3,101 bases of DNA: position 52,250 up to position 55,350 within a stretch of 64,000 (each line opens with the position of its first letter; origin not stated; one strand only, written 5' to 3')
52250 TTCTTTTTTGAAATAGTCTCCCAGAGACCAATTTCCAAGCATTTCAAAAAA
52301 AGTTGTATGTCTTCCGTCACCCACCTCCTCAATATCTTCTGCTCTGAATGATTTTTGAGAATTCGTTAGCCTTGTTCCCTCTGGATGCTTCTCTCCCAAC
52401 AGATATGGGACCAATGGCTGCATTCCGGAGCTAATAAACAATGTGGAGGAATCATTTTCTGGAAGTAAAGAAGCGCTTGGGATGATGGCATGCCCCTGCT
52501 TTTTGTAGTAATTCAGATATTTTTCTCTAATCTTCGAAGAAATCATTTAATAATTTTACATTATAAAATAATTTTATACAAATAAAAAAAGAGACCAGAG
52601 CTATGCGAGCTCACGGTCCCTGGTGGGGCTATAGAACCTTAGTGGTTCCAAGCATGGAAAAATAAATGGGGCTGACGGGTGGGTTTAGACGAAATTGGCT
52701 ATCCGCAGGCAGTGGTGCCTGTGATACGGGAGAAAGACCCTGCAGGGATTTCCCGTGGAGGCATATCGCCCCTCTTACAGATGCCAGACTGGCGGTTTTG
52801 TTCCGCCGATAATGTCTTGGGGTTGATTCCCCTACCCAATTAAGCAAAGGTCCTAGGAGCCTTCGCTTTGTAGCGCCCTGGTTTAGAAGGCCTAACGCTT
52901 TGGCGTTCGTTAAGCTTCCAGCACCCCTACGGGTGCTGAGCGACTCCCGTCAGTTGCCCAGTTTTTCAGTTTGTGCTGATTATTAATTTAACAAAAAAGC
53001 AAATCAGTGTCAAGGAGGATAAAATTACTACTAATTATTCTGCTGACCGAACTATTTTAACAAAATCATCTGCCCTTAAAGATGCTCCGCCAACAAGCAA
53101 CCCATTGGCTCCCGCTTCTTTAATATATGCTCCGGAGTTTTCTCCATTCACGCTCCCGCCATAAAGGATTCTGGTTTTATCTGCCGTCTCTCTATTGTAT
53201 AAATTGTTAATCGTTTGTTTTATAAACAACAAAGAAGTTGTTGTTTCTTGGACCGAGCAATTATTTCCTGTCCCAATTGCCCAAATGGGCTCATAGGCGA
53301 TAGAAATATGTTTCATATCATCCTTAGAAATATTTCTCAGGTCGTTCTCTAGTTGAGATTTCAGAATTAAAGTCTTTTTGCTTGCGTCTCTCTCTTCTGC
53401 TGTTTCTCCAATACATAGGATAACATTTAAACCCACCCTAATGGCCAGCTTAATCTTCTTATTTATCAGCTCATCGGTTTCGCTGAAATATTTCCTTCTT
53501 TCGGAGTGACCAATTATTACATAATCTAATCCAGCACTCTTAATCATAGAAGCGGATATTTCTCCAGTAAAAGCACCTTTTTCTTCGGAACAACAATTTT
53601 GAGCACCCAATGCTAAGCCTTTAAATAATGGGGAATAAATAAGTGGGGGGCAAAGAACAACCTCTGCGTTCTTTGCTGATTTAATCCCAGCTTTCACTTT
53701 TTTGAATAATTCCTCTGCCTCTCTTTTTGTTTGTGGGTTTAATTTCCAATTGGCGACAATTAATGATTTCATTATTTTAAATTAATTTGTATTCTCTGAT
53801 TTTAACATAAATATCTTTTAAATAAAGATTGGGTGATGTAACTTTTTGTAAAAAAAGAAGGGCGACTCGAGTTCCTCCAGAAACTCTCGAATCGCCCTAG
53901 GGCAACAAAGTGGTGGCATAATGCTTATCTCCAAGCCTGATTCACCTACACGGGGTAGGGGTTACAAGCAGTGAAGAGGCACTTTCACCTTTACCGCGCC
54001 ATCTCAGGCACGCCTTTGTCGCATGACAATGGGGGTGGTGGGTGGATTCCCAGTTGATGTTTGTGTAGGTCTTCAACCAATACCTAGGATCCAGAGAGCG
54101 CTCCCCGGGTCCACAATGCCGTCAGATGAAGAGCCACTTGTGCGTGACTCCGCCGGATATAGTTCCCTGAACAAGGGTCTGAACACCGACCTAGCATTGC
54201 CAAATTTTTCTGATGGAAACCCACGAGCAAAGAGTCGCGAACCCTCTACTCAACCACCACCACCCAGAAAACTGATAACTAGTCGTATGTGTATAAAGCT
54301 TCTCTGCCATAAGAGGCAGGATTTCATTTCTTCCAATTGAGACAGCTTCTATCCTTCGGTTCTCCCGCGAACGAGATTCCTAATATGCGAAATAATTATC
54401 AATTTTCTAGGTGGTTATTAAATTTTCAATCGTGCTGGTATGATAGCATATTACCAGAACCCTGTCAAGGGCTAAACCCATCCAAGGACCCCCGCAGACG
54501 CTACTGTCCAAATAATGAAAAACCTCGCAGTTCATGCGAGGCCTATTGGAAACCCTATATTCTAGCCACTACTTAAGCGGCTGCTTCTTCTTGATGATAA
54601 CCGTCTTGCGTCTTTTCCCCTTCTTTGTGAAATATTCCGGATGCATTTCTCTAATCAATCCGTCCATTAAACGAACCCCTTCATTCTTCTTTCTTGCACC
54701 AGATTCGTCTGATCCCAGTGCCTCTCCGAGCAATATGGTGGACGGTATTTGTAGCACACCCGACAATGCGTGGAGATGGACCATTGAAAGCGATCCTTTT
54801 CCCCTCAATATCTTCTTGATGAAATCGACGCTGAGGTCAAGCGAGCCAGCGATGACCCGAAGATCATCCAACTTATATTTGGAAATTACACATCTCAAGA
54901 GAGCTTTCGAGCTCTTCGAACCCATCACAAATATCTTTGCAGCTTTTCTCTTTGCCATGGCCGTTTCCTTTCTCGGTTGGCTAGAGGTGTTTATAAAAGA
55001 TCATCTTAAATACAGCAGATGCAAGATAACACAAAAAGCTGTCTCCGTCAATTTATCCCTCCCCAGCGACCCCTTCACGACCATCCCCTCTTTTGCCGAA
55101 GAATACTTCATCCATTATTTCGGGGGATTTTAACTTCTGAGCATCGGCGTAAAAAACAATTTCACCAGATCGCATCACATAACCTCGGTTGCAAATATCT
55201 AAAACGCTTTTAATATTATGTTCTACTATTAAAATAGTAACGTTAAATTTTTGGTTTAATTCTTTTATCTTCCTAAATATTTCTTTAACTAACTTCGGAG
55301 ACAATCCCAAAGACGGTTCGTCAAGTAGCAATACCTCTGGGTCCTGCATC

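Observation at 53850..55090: G+C-enriched ~1.2-kb segment between livF and tpiA: small HTH gene plus a ~580-nt structured ORF-less RNA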

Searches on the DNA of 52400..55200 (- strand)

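Call 4: search_rna_families(source=window, start=52400, end=55200, threshold=evalue, max_evalue=10, show_alignments=4)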
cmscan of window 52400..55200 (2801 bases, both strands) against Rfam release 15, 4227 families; matches with E-value up to 10: 1.
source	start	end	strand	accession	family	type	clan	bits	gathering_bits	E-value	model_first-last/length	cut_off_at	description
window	52632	52675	-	RF04305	HCV_SL1412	Cis-reg;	-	16.1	38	3.8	1-48/48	no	Hepatitis C virus stem-loop SL1412 RNA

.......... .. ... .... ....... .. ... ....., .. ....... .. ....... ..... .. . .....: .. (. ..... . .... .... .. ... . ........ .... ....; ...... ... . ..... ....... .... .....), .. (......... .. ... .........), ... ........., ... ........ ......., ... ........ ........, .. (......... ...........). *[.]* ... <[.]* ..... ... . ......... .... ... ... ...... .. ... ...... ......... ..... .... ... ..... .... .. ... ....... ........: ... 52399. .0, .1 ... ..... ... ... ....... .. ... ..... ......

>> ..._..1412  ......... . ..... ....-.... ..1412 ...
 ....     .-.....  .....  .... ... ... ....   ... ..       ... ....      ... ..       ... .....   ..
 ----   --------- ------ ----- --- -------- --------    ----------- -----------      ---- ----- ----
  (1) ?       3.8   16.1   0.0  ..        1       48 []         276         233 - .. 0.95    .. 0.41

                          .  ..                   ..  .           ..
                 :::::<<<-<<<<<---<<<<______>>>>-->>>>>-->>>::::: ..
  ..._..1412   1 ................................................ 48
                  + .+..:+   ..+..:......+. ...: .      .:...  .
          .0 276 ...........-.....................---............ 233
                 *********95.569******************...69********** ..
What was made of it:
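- No Rfam riboswitch or T-box family matches (call 4).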

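Call 23: search_rna_families(sources=[L004, L005, L007, L008, L010, L011, L012, L014], threshold=gathering)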
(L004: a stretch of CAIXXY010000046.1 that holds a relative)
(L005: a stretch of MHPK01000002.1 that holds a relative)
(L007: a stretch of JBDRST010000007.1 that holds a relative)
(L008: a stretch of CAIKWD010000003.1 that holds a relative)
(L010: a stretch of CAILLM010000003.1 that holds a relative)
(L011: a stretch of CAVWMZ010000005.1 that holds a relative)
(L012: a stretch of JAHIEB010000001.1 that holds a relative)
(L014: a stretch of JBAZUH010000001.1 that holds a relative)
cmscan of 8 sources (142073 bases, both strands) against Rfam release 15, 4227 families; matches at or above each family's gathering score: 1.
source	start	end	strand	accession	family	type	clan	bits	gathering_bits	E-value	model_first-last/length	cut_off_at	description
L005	10770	11165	-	RF00010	RNaseP_bact_a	Gene; ribozyme;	CL00002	104.5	100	1.5e-30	1-367/367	no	Bacterial RNase P class A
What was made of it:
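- On Bacterial RNase P RNA (Rfam RF00010/RF00011): The positive control L005 scores 104.5 bits (call 23).
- It also lies next to tpiA, although on the opposite strand (L005; call 23).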

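Call 33: search_rna_families(sources=[L084, L086, L088], threshold=evalue, max_evalue=1, show_alignments=3)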
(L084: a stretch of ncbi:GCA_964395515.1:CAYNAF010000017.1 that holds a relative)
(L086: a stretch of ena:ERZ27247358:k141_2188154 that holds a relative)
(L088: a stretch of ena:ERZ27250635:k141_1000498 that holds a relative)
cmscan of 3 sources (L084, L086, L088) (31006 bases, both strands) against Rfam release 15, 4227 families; matches with E-value up to 1: 4.
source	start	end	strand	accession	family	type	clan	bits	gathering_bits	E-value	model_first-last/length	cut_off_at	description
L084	9121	9213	+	RF03259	MIR1514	Gene; miRNA;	-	45.8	90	1e-05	1-110/110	no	MIR1514 microRNA precursor family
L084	9128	9208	-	RF03882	mir-4889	Gene; miRNA;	-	44.8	90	2.5e-06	1-84/84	no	mir-4889 microRNA precursor family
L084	9127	9206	-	RF01413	miR-430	Gene; miRNA;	CL00096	34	47.3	0.0093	1-70/70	no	miR-430 microRNA precursor family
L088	8145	8217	-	RF00280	SNORD51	Gene; snRNA; snoRNA; CD-box;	CL00054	30.6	50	0.14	1-79/79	no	Small nucleolar RNA SNORD51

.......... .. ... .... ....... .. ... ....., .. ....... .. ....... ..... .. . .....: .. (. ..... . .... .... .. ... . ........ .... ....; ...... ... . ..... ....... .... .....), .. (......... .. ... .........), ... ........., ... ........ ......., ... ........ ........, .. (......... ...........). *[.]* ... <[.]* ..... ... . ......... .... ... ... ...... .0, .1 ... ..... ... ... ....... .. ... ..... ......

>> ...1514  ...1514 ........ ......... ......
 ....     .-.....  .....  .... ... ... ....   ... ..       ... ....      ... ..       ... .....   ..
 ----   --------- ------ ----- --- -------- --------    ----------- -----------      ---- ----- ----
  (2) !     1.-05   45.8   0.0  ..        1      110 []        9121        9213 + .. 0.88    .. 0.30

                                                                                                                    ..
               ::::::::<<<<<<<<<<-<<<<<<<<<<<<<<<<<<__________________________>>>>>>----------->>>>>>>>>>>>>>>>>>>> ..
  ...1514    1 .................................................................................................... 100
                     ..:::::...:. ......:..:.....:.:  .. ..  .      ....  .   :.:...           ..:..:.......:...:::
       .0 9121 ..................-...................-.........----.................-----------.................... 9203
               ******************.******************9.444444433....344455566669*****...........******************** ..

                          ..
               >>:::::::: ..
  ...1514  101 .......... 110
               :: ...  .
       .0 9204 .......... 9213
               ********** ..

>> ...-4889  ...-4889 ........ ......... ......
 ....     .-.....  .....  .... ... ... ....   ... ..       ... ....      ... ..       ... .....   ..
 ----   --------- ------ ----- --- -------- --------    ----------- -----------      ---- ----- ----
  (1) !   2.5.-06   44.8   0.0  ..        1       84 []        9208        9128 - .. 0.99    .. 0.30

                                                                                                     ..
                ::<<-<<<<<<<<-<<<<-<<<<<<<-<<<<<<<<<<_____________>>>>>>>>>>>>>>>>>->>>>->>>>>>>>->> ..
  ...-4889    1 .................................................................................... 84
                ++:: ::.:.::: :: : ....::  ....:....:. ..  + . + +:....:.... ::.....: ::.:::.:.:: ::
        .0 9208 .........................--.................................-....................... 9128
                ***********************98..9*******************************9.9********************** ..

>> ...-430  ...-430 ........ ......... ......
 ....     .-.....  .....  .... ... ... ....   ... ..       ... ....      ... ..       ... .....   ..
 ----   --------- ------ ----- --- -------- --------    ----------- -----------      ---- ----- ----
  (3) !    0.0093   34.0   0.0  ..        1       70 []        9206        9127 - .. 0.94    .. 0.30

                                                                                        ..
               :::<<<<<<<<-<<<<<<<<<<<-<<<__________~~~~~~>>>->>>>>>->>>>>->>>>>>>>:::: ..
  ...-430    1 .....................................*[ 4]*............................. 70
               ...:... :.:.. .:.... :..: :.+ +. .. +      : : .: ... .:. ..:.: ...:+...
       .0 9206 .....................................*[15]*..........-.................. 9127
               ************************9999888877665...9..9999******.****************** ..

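Call 48: build_rna_model(alignment_id=A3)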
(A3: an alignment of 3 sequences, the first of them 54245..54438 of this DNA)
Model R1 built from alignment A3 (3 sequences, 204 columns); structure: RNAalifold consensus.
model positions 161; base pairs 41; branch points 2; effective number of sequences 1.23; information 0.59 bits per position. Calibrated on 0.2 Mb of random sequence (short: E-values are rough).
structure used (alignment columns):
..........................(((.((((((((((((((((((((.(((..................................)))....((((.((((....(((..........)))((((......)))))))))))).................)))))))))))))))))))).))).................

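Call 50: search_with_rna_model(model_id=R1, sources=[window, L004, L005, L006, L007, L008, L009, L010, L011, L012, L013, L014, L015, L017, L025, L028, L030, L031, L034, L035, L036, L037, L050, L057, L065, L079, L083, L084, L085, L086, L088, L108, L109], max_evalue=10)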
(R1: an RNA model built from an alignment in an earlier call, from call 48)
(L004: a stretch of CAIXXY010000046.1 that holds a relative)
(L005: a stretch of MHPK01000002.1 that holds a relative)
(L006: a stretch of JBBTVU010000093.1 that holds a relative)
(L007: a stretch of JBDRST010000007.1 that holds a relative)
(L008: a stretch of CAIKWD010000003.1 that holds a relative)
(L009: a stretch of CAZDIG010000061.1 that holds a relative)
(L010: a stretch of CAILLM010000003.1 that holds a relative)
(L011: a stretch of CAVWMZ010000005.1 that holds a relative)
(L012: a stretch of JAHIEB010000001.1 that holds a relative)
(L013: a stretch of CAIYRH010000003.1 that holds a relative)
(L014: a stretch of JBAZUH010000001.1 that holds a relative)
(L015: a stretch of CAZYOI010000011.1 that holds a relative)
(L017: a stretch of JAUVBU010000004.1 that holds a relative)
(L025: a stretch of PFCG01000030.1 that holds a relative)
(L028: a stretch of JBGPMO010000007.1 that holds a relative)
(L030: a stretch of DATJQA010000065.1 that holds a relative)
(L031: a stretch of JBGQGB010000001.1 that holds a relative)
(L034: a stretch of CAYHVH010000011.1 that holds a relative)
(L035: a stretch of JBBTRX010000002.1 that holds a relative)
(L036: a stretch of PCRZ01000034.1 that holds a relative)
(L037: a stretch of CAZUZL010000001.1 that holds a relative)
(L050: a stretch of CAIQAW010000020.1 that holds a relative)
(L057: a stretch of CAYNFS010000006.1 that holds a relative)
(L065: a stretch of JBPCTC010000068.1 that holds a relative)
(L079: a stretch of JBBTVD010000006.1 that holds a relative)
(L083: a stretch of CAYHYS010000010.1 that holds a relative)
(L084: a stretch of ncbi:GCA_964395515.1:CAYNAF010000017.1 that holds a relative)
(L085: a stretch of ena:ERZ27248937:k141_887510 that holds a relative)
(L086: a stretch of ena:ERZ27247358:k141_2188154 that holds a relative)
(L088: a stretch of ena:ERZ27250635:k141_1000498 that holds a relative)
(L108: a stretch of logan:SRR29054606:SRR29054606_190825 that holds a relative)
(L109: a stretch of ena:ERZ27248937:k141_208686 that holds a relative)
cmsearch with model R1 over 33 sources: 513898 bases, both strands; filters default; matches with E-value up to 10: 14.
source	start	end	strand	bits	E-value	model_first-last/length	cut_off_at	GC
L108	785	947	+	175.9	4.9e-40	1-161/161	no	0.36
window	54244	54438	-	164.1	3.6e-37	1-161/161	no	0.4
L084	5348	5505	+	161.2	1.8e-36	1-161/161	no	0.35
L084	5353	5512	-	34.4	1.6e-05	1-161/161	no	0.37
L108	790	951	-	31.9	6.4e-05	1-161/161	no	0.35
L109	1410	1493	+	23.4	0.0078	1-161/161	no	0.38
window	54238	54427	+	20.4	0.041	1-161/161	no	0.4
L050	13508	13581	+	13.8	1.7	1-161/161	no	0.32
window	15147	15213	-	12.6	3.4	1-161/161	no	0.34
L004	14953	15012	+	12.4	3.8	1-161/161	no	0.32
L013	6518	6600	+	11.9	4.9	1-161/161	no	0.35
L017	12334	12390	-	11.7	5.4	1-161/161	no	0.23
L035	351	445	+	11.1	7.8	27-140/161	no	0.36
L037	19995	20065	-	10.9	8.7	1-161/161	no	0.24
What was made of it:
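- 54259..54415 (-): 5' domain D1, closed by the 23-bp helix P1 (54415-54393 / 54281-54259). Covariance model R1 scores 164 bits here (call 50).
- On MITE or invertible DNA segment: There is no second copy of D1 in the 64-kb window (call 50).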

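Call 69: search_rna_families(sources=[L108, L109], threshold=evalue, max_evalue=10)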
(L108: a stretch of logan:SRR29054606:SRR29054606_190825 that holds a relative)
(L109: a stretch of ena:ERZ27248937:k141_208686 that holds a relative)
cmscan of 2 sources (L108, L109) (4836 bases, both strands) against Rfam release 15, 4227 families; matches with E-value up to 10: 5.
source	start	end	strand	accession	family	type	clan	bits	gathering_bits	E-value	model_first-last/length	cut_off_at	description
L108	1209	1390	+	RF02515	AfaR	Gene; sRNA;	-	24.5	100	0.33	1-234/234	no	AfaR small RNA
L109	1750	1867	-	RF04184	BTnc060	Gene; sRNA;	-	24.2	228.9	1.2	1-213/213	no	Bacteroides sRNA BTnc060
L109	1752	1824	-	RF04181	rteR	Gene; sRNA;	-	22.4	72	4.4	1-84/84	no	rteR sRNA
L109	1753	1865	-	RF00623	P1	Gene;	-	19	100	1.5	1-180/180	no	Pseudomonas sRNA P1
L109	11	129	+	RF01964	RMST_3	Gene; lncRNA;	-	17.9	55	7.5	1-109/109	no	Rhabdomyosarcoma 2 associated transcript conserved region 3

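Call 76: search_with_rna_model(model_id=R1, sources=[L112, L113, L114, L115, L111], max_evalue=10, show_alignments=2)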
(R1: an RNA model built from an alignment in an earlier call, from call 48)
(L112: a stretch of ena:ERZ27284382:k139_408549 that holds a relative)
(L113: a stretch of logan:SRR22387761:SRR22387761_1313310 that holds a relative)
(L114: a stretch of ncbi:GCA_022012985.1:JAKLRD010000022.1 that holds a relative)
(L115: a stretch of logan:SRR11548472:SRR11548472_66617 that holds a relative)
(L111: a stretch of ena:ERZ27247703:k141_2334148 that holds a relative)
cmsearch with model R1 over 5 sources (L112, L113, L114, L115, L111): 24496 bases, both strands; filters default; matches with E-value up to 10: 5.
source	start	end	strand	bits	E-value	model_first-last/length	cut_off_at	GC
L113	2087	2206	+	43.1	5.7e-09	1-161/161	no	0.38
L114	4501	4549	+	11.2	0.35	1-161/161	no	0.35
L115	4501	4549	+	11.2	0.35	1-161/161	no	0.35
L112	3900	3949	-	7.7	2.5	1-161/161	no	0.34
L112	3838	3864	-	5.7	7.4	1-161/161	no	0.3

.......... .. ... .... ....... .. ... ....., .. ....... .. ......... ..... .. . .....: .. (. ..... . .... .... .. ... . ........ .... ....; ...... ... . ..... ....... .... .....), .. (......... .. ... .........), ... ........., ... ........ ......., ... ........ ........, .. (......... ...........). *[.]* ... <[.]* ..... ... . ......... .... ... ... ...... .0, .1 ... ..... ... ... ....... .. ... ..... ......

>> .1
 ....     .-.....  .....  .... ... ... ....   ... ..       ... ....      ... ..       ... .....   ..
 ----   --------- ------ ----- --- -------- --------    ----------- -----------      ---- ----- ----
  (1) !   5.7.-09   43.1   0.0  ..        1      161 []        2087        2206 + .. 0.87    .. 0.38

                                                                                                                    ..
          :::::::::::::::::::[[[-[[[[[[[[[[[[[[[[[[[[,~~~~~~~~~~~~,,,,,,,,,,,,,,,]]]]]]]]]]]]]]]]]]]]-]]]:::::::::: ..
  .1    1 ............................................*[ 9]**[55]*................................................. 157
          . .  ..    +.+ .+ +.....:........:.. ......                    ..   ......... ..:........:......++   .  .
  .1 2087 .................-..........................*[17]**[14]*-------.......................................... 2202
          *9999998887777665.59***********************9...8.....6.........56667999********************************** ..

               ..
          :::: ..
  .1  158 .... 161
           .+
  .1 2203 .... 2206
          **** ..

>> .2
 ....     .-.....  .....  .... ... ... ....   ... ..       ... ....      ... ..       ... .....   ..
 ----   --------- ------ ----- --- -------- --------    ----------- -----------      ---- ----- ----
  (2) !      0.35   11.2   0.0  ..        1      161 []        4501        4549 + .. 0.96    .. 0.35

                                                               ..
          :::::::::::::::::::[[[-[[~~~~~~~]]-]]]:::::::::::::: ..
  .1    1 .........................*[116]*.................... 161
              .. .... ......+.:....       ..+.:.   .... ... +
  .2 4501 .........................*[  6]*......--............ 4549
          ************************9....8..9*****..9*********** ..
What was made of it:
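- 54319..54348 (-): Most conserved block, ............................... It covers the 5' strand of P2 and a purine-rich loop, and is followed by hairpin P3 (54319-54304). The block is absent from L113, which has only 31 nt inside P1 (call 76).
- Covariance model R1 scores 161, 176 and 43 bits on them (calls 50, 76).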

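Call 80: search_rna_families(sources=[L113, L114], threshold=evalue, max_evalue=1)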
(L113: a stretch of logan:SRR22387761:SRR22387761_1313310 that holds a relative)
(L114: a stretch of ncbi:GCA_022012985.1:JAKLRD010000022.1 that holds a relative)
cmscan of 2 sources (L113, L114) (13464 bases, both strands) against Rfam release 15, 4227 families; matches with E-value up to 1: 1.
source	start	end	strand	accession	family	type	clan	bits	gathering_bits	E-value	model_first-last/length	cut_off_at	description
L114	5982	6052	-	RF00280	SNORD51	Gene; snRNA; snoRNA; CD-box;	CL00054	29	50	0.14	1-79/79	no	Small nucleolar RNA SNORD51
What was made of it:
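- On OLE / ROOL / GOLLD / raiA large ncRNAs: No Rfam 15 hit at E <= 10 (call 4), and none in the homologs in L084, L108 and L113 (calls 33, 69, 80).
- No hit to any of these families even at E <= 10 in 52400-55200 (call 4), nor in the relatives (calls 33, 69, 80).
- Tried and rejected: The same was true in the relatives (calls 33, 69, 80).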

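Call 89: search_with_rna_model(model_id=R1, sources=[window, L084, L108, L113], max_evalue=0.000001, make_alignment=true)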
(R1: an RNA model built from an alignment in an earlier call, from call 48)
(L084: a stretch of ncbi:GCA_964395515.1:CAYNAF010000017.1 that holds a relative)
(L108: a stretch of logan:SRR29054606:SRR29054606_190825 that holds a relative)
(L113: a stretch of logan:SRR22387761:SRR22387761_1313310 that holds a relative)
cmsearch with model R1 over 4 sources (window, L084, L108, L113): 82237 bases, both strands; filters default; matches with E-value up to 0.000001: 4.
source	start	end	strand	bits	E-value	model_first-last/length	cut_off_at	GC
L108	785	947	+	175.9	7.8e-41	1-161/161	no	0.36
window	54244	54438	-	164.1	5.7e-38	1-161/161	no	0.4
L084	5348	5505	+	161.2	2.9e-37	1-161/161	no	0.35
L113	2087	2206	+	43.1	1.9e-08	1-161/161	no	0.38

Alignment A7: 4 matches aligned to the model, 228 columns, each read 5' to 3' on its own strand. Consensus structure (alignment columns), stored with it:
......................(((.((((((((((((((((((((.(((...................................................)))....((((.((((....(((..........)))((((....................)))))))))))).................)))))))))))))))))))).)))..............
